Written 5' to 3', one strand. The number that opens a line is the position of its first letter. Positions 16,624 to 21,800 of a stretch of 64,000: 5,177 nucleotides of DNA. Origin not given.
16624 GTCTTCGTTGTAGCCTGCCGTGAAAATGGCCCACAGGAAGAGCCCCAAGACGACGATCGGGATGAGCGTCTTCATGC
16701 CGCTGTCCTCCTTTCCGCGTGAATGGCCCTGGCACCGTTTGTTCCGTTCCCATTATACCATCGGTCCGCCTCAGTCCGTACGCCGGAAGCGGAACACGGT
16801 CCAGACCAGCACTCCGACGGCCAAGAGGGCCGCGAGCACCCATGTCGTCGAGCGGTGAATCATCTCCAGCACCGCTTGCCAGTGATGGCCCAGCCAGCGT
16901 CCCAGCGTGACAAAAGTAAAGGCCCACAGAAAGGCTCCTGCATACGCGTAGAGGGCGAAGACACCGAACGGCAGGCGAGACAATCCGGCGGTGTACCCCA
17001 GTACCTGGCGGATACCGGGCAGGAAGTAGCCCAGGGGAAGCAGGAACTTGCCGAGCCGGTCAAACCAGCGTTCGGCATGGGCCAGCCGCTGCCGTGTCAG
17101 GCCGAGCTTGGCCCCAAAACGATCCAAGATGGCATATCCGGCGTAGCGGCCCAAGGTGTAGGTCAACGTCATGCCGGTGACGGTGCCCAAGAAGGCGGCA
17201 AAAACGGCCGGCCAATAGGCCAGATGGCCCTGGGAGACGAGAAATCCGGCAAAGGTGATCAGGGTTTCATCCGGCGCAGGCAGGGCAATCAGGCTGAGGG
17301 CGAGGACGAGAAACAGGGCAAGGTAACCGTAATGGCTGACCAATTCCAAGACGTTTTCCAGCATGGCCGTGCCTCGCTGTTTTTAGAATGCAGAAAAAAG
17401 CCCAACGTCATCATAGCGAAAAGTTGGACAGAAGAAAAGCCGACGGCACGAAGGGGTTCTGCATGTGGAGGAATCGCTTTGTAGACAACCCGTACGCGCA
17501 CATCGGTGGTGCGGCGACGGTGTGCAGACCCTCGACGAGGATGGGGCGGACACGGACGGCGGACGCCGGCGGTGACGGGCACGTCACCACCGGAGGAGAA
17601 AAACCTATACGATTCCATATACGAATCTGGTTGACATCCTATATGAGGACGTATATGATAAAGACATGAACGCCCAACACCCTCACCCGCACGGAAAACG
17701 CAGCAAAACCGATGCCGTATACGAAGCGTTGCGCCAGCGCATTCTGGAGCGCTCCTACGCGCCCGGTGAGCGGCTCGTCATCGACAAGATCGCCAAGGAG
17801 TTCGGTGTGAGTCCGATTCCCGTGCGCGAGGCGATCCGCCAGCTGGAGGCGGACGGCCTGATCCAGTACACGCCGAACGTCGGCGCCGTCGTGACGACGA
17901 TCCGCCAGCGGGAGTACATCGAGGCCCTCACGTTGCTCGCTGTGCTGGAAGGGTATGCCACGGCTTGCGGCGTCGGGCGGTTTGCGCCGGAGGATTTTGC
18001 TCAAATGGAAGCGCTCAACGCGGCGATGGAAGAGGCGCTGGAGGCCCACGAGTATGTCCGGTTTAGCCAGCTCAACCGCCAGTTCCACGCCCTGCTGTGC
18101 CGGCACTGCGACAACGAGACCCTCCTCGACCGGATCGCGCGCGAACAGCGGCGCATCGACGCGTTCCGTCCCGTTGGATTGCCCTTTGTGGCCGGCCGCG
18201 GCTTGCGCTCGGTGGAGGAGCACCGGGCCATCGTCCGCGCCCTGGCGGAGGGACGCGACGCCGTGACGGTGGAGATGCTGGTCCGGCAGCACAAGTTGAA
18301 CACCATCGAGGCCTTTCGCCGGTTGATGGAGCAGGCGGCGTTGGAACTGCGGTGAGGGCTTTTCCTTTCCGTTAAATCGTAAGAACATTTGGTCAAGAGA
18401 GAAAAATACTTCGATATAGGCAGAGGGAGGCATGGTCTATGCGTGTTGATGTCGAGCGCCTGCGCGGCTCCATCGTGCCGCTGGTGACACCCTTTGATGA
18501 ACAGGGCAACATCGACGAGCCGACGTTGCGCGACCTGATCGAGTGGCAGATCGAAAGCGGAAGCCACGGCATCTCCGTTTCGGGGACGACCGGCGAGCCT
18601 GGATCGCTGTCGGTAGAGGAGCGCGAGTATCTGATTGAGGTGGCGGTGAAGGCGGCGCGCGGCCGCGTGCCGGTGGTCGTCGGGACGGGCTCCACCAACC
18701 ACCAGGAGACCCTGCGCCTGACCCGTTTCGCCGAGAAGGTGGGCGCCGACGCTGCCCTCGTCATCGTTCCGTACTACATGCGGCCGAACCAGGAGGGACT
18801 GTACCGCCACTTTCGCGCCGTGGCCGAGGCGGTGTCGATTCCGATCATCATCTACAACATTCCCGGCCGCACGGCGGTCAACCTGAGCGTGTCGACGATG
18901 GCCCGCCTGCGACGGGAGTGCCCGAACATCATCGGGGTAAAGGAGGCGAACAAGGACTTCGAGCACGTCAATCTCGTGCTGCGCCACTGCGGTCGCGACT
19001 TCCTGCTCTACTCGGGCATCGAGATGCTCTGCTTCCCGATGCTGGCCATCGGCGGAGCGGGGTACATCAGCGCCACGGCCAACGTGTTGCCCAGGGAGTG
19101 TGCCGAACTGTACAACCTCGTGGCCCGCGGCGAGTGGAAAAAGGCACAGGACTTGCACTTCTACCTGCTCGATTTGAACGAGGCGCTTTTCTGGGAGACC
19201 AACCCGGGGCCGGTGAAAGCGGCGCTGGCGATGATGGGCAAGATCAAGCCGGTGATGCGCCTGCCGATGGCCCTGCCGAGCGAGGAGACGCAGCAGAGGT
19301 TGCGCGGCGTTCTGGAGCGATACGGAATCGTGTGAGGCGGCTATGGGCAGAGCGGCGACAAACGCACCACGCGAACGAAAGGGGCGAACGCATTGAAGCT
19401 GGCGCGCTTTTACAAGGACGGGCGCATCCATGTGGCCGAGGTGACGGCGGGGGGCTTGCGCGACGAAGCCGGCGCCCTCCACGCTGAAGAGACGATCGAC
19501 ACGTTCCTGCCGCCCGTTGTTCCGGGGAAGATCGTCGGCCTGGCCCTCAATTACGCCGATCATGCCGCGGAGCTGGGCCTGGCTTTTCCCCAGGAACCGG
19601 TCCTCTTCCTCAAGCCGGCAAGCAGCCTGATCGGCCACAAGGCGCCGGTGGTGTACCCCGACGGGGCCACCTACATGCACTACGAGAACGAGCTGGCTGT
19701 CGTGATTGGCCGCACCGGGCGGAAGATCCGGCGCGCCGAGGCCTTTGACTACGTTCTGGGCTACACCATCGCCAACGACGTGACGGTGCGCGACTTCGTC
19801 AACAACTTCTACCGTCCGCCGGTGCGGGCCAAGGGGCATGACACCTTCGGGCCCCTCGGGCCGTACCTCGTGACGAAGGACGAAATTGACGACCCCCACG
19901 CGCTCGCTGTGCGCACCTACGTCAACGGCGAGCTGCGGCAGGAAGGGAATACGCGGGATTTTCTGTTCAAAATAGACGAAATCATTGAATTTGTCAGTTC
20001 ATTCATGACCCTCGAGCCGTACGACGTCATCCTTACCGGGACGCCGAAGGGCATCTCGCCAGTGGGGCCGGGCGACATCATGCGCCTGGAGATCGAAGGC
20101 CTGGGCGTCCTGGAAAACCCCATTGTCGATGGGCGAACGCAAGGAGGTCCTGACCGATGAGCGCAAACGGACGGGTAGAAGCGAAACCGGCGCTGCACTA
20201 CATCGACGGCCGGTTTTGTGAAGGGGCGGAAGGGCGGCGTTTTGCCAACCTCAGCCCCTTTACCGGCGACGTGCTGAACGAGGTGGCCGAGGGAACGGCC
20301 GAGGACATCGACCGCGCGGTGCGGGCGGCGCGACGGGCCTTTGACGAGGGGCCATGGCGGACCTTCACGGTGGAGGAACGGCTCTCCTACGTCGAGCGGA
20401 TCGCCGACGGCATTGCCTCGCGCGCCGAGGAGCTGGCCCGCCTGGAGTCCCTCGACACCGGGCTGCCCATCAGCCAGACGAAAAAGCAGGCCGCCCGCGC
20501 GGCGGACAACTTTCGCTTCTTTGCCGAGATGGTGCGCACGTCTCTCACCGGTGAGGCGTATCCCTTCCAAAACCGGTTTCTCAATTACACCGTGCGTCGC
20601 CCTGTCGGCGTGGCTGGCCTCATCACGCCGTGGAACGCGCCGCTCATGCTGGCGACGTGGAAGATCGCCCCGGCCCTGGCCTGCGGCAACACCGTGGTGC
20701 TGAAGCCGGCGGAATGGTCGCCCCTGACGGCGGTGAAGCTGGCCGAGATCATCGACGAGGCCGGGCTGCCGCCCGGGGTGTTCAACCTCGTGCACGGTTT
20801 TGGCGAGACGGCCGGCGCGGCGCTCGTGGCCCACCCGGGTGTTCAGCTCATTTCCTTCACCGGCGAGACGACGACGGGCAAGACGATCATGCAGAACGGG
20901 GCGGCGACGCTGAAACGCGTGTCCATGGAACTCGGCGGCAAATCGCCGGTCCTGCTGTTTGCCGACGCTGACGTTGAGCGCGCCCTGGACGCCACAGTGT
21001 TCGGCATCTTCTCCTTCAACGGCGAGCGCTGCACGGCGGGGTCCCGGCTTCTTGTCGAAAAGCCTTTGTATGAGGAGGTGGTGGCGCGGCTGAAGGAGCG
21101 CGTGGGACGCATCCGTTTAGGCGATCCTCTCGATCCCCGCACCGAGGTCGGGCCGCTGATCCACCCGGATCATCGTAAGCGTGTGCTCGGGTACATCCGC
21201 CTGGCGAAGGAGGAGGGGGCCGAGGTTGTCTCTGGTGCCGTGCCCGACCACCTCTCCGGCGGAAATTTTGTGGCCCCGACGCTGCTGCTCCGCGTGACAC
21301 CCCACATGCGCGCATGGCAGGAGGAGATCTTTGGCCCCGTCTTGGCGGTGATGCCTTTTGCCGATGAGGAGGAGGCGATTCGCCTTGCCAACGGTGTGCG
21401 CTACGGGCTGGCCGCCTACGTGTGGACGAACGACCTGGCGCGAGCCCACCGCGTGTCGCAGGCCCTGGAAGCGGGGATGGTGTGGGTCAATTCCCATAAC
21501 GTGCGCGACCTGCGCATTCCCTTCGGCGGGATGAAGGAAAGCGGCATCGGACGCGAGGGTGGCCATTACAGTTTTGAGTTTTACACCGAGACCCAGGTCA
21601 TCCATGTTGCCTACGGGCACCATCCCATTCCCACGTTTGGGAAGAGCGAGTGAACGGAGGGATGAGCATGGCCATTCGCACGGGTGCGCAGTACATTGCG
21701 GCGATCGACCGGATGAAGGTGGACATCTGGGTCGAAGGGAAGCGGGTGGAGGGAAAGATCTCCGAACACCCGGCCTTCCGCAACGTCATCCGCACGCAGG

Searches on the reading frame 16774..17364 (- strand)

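Call 48: search_protein_families(library=pfam, proteins=[window:16774-17364:-], max_evalue=0.0001)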
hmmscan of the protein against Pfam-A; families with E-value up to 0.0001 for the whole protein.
window:16774-17364:- (197 aa): 1 family
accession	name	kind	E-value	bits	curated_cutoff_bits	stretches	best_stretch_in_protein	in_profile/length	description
PF09335.16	VTT_dom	-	1.6e-19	71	33.9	1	31-156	2-122/123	VTT domain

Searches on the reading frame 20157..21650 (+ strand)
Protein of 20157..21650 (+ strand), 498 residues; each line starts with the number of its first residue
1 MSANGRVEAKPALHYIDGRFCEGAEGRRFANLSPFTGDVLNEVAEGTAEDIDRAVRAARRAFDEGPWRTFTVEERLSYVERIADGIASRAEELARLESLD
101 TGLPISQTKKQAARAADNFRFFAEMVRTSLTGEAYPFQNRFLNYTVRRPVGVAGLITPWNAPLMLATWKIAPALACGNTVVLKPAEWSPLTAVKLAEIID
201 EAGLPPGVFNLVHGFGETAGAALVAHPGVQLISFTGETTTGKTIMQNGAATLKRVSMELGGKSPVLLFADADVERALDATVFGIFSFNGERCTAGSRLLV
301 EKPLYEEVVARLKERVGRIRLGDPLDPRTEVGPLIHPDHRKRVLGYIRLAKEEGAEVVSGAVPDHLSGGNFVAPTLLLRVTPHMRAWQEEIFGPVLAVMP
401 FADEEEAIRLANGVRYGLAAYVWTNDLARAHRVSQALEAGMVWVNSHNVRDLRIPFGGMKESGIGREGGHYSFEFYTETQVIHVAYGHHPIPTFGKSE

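Call 30: search_protein_families(library=pfam, proteins=[window:20157-21650:+], max_evalue=0.00001)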
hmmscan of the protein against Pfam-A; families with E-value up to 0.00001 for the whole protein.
window:20157-21650:+ (498 aa): 1 family
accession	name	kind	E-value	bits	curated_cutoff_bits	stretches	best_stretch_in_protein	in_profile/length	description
PF00171.27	Aldedh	-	1.5e-179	597.9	23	1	24-481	5-460/461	Aldehyde dehydrogenase family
